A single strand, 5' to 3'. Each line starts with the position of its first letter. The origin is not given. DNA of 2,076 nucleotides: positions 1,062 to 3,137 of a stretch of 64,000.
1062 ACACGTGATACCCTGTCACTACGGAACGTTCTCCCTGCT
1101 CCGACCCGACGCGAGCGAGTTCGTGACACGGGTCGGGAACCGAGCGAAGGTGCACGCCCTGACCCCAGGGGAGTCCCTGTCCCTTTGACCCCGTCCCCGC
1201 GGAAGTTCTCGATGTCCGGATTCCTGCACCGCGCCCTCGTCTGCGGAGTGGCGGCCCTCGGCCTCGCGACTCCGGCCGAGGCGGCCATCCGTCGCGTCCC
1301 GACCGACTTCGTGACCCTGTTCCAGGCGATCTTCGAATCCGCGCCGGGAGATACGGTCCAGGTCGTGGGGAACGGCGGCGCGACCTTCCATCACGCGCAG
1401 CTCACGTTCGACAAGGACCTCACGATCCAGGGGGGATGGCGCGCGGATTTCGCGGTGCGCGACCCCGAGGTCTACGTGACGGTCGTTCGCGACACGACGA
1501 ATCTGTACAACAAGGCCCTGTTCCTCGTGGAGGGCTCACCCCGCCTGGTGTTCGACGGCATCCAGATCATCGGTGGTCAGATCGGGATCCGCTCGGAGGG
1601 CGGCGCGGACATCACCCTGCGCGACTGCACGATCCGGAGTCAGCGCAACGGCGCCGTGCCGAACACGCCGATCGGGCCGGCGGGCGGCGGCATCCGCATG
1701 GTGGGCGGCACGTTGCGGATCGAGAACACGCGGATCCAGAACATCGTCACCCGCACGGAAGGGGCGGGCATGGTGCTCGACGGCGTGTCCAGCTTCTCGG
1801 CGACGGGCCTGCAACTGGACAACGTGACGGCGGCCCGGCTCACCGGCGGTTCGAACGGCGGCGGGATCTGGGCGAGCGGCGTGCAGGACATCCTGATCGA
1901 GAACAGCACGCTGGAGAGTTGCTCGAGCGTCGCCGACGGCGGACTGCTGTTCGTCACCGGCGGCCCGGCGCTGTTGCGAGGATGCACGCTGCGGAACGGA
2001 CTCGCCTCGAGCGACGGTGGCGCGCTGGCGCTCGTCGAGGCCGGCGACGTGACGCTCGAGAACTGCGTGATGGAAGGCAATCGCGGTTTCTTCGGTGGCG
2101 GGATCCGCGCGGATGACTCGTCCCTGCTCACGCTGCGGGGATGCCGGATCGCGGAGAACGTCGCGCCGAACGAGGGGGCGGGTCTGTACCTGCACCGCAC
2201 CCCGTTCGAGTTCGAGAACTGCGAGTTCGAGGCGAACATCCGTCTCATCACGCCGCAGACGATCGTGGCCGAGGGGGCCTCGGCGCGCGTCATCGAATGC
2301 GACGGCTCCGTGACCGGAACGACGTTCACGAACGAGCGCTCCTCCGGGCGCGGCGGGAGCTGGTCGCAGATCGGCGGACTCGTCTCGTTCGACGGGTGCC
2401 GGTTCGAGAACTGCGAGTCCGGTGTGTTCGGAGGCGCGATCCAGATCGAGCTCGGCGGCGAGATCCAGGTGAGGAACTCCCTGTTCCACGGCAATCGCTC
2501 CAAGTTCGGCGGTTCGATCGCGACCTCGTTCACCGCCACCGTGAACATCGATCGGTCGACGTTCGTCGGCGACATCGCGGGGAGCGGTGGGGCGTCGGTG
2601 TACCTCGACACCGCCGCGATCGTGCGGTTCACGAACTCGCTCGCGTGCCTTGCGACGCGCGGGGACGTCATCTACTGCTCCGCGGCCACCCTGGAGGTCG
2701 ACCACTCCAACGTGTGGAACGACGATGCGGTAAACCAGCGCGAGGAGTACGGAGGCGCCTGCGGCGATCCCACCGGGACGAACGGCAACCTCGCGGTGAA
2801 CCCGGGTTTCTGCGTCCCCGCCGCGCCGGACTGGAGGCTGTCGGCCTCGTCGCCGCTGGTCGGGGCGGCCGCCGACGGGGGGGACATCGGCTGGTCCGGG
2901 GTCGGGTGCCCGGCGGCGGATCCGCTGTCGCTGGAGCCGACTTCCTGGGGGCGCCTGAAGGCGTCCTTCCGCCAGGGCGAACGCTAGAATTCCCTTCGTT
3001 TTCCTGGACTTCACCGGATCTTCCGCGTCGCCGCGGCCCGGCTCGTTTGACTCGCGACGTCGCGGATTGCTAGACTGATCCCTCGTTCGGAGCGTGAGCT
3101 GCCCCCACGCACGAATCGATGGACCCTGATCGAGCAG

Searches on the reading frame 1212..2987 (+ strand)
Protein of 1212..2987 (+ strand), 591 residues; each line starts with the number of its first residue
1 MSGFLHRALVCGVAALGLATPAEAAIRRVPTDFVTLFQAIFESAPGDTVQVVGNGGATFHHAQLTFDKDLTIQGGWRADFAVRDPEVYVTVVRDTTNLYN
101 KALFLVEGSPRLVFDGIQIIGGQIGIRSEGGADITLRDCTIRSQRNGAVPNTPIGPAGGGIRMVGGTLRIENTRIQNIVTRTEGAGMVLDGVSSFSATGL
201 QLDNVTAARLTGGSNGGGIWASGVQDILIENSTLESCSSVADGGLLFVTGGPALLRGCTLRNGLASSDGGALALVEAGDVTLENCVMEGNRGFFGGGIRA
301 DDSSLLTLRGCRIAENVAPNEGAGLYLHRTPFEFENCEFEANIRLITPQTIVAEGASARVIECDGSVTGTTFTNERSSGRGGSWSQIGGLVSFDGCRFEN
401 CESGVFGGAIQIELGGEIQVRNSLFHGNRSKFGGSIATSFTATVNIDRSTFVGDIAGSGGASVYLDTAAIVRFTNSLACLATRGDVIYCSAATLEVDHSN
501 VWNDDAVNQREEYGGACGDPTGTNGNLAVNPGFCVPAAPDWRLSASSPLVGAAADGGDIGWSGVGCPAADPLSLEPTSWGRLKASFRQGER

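Call 83: search_protein_families(library=pfam, proteins=[window:1212-2987:+], max_evalue=0.001)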
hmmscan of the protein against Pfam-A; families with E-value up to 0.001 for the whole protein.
window:1212-2987:+ (591 aa): 2 families
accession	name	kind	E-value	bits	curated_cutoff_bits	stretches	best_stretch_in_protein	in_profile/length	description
PF13229.12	Beta_helix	-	3.8e-24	85.6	25.9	2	160-342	2-137/158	Right handed beta helix region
PF05048.19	NosD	-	2e-05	24.6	23.6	0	196-340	15-147/212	Periplasmic copper-binding protein (NosD)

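Call 84: search_protein_families(library=ncbifam, proteins=[window:1212-2987:+], max_evalue=0.001)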
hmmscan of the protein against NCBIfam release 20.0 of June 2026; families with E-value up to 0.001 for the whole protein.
window:1212-2987:+ (591 aa): 0 families
